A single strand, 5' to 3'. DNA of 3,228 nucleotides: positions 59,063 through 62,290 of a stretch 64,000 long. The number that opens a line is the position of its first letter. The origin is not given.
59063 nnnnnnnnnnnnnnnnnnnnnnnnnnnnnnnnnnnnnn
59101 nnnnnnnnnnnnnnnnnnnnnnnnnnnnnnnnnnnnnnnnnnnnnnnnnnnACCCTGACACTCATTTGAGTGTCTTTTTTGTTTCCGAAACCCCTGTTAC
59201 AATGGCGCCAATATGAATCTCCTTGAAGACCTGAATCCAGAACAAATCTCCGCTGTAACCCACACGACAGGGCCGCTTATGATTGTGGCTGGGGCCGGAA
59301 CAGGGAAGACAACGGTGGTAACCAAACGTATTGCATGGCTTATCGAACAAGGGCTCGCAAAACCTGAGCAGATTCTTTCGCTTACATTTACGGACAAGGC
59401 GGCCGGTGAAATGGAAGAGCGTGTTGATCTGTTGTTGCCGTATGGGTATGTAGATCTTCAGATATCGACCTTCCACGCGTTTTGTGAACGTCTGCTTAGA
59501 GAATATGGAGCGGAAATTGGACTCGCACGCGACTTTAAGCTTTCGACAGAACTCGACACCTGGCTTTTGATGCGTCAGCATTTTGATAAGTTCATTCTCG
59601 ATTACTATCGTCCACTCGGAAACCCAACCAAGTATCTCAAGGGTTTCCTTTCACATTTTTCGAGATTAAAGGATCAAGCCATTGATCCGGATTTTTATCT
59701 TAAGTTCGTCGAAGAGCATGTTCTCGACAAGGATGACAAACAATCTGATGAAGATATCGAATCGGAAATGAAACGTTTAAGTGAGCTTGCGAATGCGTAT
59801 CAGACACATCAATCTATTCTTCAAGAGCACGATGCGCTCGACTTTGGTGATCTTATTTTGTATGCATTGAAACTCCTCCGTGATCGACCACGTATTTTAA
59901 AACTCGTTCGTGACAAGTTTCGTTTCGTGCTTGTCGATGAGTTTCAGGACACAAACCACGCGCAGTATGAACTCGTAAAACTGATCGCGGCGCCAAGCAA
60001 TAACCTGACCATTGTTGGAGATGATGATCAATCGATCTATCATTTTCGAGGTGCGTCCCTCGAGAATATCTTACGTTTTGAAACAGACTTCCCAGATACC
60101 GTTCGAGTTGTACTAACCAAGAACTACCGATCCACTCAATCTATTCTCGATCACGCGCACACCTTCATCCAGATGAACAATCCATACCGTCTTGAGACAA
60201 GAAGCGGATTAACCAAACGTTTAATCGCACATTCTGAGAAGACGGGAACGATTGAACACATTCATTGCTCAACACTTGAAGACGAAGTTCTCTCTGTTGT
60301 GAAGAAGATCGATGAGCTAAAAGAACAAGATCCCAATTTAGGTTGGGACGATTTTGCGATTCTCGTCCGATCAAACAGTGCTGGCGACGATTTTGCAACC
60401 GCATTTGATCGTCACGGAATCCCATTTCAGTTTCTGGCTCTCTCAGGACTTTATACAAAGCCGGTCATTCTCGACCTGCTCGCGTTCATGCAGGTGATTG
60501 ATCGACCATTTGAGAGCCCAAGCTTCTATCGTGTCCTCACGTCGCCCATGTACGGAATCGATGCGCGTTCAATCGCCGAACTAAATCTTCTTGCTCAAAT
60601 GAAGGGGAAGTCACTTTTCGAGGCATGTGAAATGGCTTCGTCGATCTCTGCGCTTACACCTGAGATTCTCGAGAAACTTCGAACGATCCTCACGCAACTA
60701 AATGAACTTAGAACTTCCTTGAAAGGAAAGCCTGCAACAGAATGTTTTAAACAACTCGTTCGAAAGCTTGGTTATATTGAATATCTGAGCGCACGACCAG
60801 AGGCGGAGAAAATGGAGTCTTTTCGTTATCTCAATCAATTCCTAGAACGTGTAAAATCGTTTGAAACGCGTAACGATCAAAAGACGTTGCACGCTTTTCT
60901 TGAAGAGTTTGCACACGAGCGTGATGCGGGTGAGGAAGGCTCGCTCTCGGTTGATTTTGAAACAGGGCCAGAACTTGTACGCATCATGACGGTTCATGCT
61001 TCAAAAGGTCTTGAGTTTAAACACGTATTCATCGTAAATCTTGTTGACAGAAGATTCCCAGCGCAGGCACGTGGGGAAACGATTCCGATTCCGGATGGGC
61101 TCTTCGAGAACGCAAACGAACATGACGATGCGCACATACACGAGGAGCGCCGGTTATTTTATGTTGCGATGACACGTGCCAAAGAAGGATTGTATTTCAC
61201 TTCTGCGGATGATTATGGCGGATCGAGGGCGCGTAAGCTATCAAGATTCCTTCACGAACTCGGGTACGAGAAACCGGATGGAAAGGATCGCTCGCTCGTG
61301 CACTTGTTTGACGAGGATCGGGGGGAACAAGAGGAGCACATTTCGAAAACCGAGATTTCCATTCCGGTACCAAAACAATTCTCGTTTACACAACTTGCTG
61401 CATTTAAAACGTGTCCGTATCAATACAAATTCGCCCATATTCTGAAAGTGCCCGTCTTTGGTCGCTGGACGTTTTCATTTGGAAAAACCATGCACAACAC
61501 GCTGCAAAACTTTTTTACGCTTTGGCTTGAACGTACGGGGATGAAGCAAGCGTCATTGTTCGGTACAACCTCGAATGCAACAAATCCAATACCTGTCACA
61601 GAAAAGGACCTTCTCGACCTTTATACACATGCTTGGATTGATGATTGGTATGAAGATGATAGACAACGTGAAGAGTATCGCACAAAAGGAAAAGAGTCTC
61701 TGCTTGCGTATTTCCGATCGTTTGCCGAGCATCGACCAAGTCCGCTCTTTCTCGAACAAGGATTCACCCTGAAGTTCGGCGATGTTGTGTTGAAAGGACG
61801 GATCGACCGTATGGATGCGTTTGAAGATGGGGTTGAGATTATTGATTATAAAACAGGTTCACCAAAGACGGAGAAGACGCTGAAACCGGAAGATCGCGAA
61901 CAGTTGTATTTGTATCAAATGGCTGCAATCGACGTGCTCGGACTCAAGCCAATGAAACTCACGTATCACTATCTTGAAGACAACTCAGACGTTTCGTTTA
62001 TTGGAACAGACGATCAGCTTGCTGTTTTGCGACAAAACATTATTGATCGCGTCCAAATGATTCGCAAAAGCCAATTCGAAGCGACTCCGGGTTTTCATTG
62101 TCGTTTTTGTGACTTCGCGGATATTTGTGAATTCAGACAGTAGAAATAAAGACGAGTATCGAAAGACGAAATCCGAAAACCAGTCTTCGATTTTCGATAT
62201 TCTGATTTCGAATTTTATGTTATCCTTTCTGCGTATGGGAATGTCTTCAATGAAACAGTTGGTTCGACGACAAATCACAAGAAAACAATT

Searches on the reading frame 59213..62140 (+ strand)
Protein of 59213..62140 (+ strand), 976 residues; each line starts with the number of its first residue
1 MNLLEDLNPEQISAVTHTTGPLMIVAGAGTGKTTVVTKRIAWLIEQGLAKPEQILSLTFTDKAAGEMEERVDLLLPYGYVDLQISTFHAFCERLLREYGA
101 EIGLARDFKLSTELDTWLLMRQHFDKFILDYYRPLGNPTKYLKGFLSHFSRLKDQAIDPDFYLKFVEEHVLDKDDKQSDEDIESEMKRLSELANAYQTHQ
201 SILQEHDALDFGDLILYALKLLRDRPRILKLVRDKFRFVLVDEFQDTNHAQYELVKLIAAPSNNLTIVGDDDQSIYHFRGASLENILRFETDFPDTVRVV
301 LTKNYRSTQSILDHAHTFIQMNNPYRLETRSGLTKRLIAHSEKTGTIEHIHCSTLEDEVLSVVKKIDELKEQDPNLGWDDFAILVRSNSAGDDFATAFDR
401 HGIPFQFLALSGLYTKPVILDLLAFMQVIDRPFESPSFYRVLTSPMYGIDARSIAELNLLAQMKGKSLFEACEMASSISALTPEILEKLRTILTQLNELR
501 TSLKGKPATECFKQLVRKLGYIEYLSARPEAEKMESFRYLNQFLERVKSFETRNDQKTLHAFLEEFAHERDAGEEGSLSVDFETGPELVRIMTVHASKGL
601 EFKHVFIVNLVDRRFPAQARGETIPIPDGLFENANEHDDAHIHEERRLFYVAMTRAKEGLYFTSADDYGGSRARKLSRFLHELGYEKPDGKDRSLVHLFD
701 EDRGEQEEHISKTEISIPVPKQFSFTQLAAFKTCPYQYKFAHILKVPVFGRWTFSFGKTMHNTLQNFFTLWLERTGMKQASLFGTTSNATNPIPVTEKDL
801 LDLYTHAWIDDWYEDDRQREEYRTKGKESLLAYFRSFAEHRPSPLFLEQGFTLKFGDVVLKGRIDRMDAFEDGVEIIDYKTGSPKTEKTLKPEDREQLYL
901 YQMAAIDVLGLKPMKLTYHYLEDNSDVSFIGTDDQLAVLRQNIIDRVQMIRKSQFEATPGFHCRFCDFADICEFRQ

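Call 30: search_protein_families(library=pfam, proteins=[window:59213-62140:+], max_evalue=0.00001)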
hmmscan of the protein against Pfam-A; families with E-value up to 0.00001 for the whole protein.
window:59213-62140:+ (976 aa): 7 families
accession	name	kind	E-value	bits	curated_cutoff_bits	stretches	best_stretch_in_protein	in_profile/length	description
PF00580.27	UvrD-helicase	-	2.3e-78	264.1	23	1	7-294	1-271/271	UvrD/REP helicase N-terminal domain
PF13361.12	UvrD_C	-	1.1e-51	176.8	25.6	1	299-665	1-348/350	UvrD-like helicase C-terminal domain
PF12705.13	PDDEXK_1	-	1.6e-34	120.4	22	1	722-973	1-247/247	PD-(D/E)XK nuclease superfamily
PF13245.12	AAA_19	-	3.8e-24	85.8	25.1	1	13-279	3-134/134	AAA domain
PF13538.12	UvrD_C_2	-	3.6e-12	46.4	27.4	0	636-662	25-51/52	UvrD-like helicase C-terminal domain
PF13604.12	AAA_30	-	6.1e-08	33.1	27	0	7-72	2-67/191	AAA domain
PF01443.25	Viral_helicase1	-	3.9e-07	30.6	21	0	589-662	177-226/228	Viral superfamily 1 RNA helicase core domain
